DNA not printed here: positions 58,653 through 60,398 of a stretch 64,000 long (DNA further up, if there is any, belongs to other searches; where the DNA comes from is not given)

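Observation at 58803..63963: Actinomycete-style 2,3-dehydratase / 3-ketoreductase / 3-aminotransferase / N-acetyltransferase cassette ending in a GtrB-type polyprenyl-phosphate transferase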

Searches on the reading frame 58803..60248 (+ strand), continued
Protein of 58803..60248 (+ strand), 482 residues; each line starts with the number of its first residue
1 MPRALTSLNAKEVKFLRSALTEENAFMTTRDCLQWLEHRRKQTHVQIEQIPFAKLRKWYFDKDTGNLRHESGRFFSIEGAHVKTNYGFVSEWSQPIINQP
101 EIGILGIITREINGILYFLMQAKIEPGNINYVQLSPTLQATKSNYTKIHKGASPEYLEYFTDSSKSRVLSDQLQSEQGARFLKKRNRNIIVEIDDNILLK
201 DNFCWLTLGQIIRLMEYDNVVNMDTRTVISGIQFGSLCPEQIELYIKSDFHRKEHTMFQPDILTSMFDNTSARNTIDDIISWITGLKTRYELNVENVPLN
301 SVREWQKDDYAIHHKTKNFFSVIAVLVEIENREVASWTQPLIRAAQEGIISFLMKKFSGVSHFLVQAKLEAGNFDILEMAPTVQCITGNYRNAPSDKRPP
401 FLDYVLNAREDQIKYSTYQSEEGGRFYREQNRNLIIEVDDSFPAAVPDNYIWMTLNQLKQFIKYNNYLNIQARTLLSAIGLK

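Call 43: search_protein_families(library=pfam, proteins=[L068:3897-4763:+, L068:4774-5832:+, L068:5835-6704:+, L068:6729-8723:+, L068:8723-9280:+, L068:9305-10168:+])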
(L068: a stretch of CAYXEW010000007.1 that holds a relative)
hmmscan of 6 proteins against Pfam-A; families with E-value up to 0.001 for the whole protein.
L068:3897-4763:+ (289 aa): 5 families
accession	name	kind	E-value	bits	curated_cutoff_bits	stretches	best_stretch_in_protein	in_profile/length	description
PF04321.23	RmlD_sub_bind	-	3.8e-88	295.7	27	1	4-284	3-286/287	RmlD substrate binding domain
PF01370.27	Epimerase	-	1.6e-21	77.2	20.9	1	4-173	1-197/240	NAD dependent epimerase/dehydratase family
PF16363.11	GDP_Man_Dehyd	-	1.8e-07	31.4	27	1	32-139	56-165/332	GDP-mannose 4,6 dehydratase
PF07993.18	NAD_binding_4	-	5.1e-05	23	20.1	1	53-155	90-209/258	Male sterility protein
PF02719.21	Polysacc_synt_2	-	0.00062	19.5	20.2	0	36-103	62-130/293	Polysaccharide biosynthesis protein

L068:4774-5832:+ (353 aa): 8 families
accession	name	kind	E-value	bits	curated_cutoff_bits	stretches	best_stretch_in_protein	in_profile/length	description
PF16363.11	GDP_Man_Dehyd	-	2e-92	310.7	27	1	7-319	1-332/332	GDP-mannose 4,6 dehydratase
PF01370.27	Epimerase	-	1.2e-67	228.3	20.9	1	7-248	2-240/240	NAD dependent epimerase/dehydratase family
PF01073.25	3Beta_HSD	-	8.8e-17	61.5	22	1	7-227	1-220/280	3-beta hydroxysteroid dehydrogenase/isomerase family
PF02719.21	Polysacc_synt_2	-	3.6e-14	53.1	20.2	1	6-133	1-130/293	Polysaccharide biosynthesis protein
PF07993.18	NAD_binding_4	-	1.1e-13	51.4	20.1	1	8-183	1-204/258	Male sterility protein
PF04321.23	RmlD_sub_bind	-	8.2e-13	48.5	27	1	5-174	2-143/287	RmlD substrate binding domain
PF00106.31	adh_short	-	8e-05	22.6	26.6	0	4-77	1-71/195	short chain dehydrogenase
PF13460.12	NAD_binding_10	-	0.00026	21.3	27.2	1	10-171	1-135/184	NAD(P)H-binding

L068:5835-6704:+ (290 aa): 2 families
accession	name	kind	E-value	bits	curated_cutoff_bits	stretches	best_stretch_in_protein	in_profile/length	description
PF00483.29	NTP_transferase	-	7.1e-78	262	21.2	1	2-238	1-243/245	Nucleotidyl transferase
PF12804.13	NTP_transf_3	-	5.9e-10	40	27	1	3-139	1-124/160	MobA-like NTP transferase domain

L068:6729-8723:+ (665 aa): 6 families
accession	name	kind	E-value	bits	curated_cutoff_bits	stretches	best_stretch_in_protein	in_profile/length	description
PF04932.20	Wzy_C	-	1.3e-21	77.4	31.7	1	223-363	3-149/149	O-Antigen ligase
PF13414.12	TPR_11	-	1.8e-07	31.1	26.8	0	510-542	9-41/42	TPR repeat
PF07719.23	TPR_2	-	3.8e-05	23.9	27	0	611-640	4-33/34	Tetratricopeptide repeat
PF00515.34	TPR_1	-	0.00014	22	27.8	0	613-640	6-33/34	Tetratricopeptide repeat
PF13428.12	TPR_14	-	0.00057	20.8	23.5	0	585-615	12-42/44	Tetratricopeptide repeat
PF13181.12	TPR_8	-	0.00076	19.9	25.7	0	612-640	5-33/34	Tetratricopeptide repeat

L068:8723-9280:+ (186 aa): 1 family
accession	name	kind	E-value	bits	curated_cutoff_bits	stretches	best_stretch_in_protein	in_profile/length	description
PF00908.23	dTDP_sugar_isom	-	1.9e-72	242.9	27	1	10-179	1-168/168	dTDP-4-dehydrorhamnose 3,5-epimerase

L068:9305-10168:+ (288 aa): 1 family
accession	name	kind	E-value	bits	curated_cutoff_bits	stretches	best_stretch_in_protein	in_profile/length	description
PF00459.30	Inositol_P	-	3.2e-44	151.9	27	1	27-263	9-240/271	Inositol monophosphatase family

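Call 48: search_protein_representatives(protein=window:58803-60248:+)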
Query: 482 residues. Proteins with E-value up to 0.001 (for the whole library): 1926; up to 1e-10: 1390; up to 1e-30: 757. The best 150 are listed.
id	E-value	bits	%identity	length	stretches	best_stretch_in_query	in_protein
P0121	2.7e-178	610.1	58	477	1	11-480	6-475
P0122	8.3e-163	559.0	55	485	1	13-477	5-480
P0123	6.2e-157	539.7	52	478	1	10-482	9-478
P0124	1.1e-149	515.8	50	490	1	3-479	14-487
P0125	3.4e-145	501.0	51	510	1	10-479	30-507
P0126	1.1e-144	499.3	50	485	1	24-481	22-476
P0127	2.3e-144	498.2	49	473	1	28-479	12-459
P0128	2.6e-141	488.1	47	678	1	11-479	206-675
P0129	3.3e-138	477.9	50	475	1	14-479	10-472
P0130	1.9e-137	475.5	49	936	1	14-481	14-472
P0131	8.2e-137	473.3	48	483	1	14-479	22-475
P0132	7.3e-136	470.2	49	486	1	15-478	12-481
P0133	2.2e-132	458.7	47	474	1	32-481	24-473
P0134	4.3e-132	457.8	48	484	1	13-479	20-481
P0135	2.8e-131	455.1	47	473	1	18-478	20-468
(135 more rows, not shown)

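Call 58: search_protein_families(library=pfam, proteins=[L011:934-2760:+, L011:2800-4221:+, L011:4566-6935:+, L011:15014-16183:+, L019:13769-15436:+, L019:15450-16544:+, L019:5149-6696:-, L068:15305-15730:+, L068:16388-17323:+, L068:18276-19475:+])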
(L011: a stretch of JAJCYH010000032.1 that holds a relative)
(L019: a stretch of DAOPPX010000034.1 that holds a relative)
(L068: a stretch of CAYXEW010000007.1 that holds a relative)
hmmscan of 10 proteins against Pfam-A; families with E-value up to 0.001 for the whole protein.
L011:934-2760:+ (609 aa): 2 families
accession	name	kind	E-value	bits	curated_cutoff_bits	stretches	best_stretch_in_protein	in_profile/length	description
PF03016.20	Exostosin_GT47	-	4e-17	62.9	33.4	1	210-292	220-292/293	Exostosin GT47 domain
PF24785.1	RXYLT1_C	-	1.4e-06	28.4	27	1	194-256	43-105/187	RXYLT1 C-terminal domain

L011:2800-4221:+ (474 aa): 1 family
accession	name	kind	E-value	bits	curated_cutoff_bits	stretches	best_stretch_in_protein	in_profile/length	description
PF05050.19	Methyltransf_21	-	2.3e-15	57.6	22.7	1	278-436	1-171/173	Methyltransferase FkbM domain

L011:4566-6935:+ (790 aa): 0 families

L011:15014-16183:+ (390 aa): 4 families
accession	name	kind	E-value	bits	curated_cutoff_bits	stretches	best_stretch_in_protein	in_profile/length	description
PF00535.33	Glycos_transf_2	-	1.7e-21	77.4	23.3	1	49-216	1-164/168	Glycosyl transferase family 2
PF13632.12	Glyco_trans_2_3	-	4.4e-14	53.2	27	1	133-334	2-195/198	Glycosyl transferase family group 2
PF13641.12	Glyco_tranf_2_3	-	8.6e-14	52.5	27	1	47-179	2-134/230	Glycosyltransferase like family 2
PF13506.12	Glyco_transf_21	-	0.00094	19.1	21.7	0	130-164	31-65/174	Glycosyl transferase family 21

L019:13769-15436:+ (556 aa): 0 families

L019:15450-16544:+ (365 aa): 2 families
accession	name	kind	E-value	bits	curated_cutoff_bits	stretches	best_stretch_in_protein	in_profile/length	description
PF00535.33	Glycos_transf_2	-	7e-18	65.5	23.3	1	11-121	1-108/168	Glycosyl transferase family 2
PF13641.12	Glyco_tranf_2_3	-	1.6e-11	45.1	27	1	10-193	3-174/230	Glycosyltransferase like family 2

L019:5149-6696:- (515 aa): 0 families

L068:15305-15730:+ (142 aa): 1 family
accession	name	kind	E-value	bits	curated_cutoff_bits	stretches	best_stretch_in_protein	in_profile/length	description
PF04138.20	GtrA_DPMS_TM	-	3.8e-17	63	26.1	1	15-130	1-117/117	GtrA/DPMS, transmembrane domain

L068:16388-17323:+ (312 aa): 4 families
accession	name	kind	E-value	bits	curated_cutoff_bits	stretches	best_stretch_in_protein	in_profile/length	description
PF01370.27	Epimerase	-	4.7e-53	180.5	20.9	1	10-241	1-240/240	NAD dependent epimerase/dehydratase family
PF16363.11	GDP_Man_Dehyd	-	1.1e-24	88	27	1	43-304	59-332/332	GDP-mannose 4,6 dehydratase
PF04321.23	RmlD_sub_bind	-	1e-07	31.8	27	1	9-69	2-61/287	RmlD substrate binding domain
PF02719.21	Polysacc_synt_2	-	1.1e-05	25.3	20.2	0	44-111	62-128/293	Polysaccharide biosynthesis protein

L068:18276-19475:+ (400 aa): 4 families
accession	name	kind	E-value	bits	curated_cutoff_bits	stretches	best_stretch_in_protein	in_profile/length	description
PF01041.23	DegT_DnrJ_EryC1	-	3.2e-83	280.4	19.8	1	47-394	6-343/360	DegT/DnrJ/EryC1/StrS aminotransferase family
PF00155.27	Aminotran_1_2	-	1.8e-06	27.8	19.7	1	69-158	45-144/361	Aminotransferase class I and II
PF01276.26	OKR_DC_1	-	7.9e-06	25.3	27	1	75-167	75-168/417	Orn/Lys/Arg decarboxylase, major domain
PF01212.27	Beta_elim_lyase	-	3e-05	23.9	27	1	68-317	34-270/288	Beta-eliminating lyase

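Call 63: find_encoding_contigs(protein=P0008, flank=10000, max_places=2)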
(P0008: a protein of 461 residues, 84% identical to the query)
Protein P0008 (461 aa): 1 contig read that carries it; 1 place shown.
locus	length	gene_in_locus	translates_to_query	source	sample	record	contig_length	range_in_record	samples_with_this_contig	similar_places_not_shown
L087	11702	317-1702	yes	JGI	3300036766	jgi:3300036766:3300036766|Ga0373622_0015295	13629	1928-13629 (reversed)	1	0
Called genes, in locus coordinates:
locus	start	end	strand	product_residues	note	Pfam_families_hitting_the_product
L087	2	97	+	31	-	?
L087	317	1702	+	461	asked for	PF03559:Hexose_dehydrat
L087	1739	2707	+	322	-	PF01408:GFO_IDH_MocA, PF22725:GFO_IDH_MocA_C3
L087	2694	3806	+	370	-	PF01041:DegT_DnrJ_EryC1, PF00155:Aminotran_1_2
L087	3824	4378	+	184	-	PF00132:Hexapep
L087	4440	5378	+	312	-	PF00535:Glycos_transf_2, PF10111:Glyco_tranf_2_2 (weak)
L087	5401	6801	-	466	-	PF04055:Radical_SAM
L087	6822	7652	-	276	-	-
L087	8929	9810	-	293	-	-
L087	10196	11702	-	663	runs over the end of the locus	PF00884:Sulfatase, PF01663:Phosphodiest (faint), PF16347:SGSH_C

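Call 64: find_encoding_contigs(protein=P0002, flank=10000, max_places=2)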
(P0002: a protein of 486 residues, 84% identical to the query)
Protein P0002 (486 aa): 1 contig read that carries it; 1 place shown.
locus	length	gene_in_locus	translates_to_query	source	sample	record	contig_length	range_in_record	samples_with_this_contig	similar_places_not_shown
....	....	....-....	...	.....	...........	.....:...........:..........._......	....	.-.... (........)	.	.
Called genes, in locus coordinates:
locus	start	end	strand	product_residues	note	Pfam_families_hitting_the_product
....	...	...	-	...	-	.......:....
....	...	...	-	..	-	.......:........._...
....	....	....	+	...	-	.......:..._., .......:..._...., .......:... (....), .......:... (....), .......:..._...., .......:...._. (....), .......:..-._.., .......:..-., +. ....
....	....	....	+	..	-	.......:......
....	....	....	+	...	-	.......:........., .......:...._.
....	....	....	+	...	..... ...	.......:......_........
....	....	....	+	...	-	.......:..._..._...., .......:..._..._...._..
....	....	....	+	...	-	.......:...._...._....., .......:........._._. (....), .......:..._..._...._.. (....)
